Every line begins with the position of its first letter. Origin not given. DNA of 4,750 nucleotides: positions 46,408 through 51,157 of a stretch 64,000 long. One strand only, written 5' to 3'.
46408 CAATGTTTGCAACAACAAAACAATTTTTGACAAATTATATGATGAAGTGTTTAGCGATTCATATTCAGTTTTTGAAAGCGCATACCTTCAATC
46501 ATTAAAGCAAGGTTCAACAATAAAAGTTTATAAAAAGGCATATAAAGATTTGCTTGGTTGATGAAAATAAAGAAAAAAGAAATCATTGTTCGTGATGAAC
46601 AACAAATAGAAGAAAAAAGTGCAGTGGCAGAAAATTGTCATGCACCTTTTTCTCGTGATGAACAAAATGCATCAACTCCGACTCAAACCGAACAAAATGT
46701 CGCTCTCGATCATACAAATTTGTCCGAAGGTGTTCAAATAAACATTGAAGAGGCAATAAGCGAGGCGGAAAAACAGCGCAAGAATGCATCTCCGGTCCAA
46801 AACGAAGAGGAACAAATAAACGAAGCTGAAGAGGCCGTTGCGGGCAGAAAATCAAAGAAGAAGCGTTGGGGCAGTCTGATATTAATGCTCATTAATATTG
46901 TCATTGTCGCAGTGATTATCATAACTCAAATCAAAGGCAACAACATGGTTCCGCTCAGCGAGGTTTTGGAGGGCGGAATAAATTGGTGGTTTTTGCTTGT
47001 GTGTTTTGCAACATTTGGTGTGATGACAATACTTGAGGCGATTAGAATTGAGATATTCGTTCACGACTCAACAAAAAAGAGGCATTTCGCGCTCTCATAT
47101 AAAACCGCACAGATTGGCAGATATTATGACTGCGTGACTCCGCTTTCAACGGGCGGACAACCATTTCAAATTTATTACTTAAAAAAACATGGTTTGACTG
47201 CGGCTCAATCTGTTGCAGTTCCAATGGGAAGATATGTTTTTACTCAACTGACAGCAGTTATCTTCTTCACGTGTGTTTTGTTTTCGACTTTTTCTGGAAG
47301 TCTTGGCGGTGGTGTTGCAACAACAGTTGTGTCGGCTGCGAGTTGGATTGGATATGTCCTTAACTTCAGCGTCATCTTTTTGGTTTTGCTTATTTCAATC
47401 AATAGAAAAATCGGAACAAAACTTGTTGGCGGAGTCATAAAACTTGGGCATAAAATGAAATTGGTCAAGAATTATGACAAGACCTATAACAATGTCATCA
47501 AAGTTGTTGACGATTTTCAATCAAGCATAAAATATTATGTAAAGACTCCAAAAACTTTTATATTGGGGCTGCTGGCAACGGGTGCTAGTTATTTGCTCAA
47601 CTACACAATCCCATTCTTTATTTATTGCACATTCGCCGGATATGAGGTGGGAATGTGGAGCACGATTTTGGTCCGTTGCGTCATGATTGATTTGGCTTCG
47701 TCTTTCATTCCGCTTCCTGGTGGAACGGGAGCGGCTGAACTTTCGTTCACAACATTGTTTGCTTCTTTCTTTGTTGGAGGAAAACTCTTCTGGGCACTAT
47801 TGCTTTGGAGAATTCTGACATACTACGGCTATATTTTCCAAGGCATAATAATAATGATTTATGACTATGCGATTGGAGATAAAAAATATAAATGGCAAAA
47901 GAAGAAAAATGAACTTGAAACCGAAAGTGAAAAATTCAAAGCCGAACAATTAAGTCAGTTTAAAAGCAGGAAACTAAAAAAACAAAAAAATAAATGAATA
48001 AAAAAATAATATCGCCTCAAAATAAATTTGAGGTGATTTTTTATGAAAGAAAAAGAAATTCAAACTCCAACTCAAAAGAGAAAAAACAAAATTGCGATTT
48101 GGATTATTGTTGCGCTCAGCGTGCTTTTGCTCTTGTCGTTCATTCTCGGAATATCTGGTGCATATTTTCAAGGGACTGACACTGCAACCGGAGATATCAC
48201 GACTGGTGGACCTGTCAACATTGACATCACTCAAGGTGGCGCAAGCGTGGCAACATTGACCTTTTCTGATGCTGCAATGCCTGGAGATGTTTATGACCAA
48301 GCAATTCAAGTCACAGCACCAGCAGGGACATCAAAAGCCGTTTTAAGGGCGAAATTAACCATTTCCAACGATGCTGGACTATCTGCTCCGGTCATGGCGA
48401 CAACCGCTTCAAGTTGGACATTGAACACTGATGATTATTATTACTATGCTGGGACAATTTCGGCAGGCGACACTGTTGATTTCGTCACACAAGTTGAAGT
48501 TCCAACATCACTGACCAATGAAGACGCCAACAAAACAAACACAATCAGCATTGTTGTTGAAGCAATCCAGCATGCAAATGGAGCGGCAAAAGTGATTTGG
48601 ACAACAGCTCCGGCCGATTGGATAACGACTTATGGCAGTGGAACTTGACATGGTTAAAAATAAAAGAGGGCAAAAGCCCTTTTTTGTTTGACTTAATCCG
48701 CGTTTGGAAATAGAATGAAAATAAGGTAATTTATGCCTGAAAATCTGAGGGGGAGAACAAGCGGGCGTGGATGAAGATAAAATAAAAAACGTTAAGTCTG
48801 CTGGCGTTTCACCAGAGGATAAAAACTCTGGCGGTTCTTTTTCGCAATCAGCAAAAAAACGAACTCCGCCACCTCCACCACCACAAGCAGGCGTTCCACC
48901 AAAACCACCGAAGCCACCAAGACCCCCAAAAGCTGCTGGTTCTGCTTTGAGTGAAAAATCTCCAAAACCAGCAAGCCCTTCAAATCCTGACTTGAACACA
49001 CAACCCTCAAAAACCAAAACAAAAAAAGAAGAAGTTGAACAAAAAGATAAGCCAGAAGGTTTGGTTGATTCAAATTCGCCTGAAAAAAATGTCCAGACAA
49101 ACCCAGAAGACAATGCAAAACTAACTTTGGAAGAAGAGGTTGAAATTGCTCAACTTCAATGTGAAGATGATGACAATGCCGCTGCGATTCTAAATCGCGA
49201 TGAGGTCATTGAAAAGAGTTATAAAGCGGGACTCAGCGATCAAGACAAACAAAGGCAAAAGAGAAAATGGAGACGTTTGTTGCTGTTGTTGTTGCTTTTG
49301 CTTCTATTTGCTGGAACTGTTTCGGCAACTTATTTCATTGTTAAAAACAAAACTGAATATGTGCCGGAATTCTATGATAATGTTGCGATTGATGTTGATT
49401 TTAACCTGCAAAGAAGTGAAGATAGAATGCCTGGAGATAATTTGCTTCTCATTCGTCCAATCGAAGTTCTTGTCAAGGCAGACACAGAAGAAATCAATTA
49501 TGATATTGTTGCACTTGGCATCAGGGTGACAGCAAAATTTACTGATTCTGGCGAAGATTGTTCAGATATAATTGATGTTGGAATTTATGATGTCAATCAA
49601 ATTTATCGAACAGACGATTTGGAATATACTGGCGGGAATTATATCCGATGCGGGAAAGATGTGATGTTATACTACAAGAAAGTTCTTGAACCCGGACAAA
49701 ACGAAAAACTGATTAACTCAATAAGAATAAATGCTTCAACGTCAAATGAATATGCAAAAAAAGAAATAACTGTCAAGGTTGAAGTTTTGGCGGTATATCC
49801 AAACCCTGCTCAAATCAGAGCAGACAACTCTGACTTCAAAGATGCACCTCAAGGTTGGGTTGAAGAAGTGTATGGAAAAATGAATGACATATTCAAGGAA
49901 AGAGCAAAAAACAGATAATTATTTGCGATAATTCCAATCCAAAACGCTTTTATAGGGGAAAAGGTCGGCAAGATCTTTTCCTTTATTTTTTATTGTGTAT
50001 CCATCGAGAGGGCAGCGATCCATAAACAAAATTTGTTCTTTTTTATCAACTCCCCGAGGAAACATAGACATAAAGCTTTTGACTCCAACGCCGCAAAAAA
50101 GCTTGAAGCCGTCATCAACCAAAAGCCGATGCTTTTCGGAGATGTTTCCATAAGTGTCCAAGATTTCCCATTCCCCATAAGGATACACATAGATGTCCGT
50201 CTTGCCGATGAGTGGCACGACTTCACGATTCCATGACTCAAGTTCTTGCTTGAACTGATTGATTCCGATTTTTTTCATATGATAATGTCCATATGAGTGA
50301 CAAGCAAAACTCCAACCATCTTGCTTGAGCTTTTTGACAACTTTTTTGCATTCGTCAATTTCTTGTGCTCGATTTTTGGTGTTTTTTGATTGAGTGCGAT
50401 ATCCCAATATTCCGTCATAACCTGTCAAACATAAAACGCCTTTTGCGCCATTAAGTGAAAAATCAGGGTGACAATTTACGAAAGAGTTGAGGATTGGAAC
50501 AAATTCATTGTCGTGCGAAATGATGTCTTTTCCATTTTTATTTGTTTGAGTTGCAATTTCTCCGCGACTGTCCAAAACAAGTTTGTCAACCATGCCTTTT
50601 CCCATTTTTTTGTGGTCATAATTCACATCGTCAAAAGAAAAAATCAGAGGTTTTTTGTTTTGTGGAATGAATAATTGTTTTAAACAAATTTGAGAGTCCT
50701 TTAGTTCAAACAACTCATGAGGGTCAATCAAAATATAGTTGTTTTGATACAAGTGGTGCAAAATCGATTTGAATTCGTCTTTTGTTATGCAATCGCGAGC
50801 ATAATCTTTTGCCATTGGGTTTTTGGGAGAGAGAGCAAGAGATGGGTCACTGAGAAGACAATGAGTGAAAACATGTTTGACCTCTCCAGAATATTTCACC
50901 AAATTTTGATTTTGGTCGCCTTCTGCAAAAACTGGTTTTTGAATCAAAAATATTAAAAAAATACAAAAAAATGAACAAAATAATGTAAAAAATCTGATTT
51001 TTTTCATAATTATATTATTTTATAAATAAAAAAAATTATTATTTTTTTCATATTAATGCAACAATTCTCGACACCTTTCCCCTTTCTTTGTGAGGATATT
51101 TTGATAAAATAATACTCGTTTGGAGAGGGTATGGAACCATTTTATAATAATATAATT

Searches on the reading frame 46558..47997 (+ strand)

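Call 44: search_protein_families(library=pfam, proteins=[window:46558-47997:+], max_evalue=0.00001)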
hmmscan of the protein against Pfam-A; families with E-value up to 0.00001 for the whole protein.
window:46558-47997:+ (479 aa): 1 family
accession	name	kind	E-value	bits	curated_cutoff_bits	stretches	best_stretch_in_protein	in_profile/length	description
PF03706.18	LPG_synthase_TM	-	3.3e-31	109.3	33.4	1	111-426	2-299/302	Lysylphosphatidylglycerol synthase TM region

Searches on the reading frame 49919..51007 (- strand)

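Call 20: search_protein_families(library=pfam, proteins=[window:49919-51007:-], max_evalue=0.00001)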
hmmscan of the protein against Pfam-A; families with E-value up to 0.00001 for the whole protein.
window:49919-51007:- (362 aa): 1 family
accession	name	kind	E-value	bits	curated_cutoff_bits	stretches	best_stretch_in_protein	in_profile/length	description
PF01522.26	Polysacc_deac_1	-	1.3e-07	32.1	23.1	1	215-280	42-108/124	Polysaccharide deacetylase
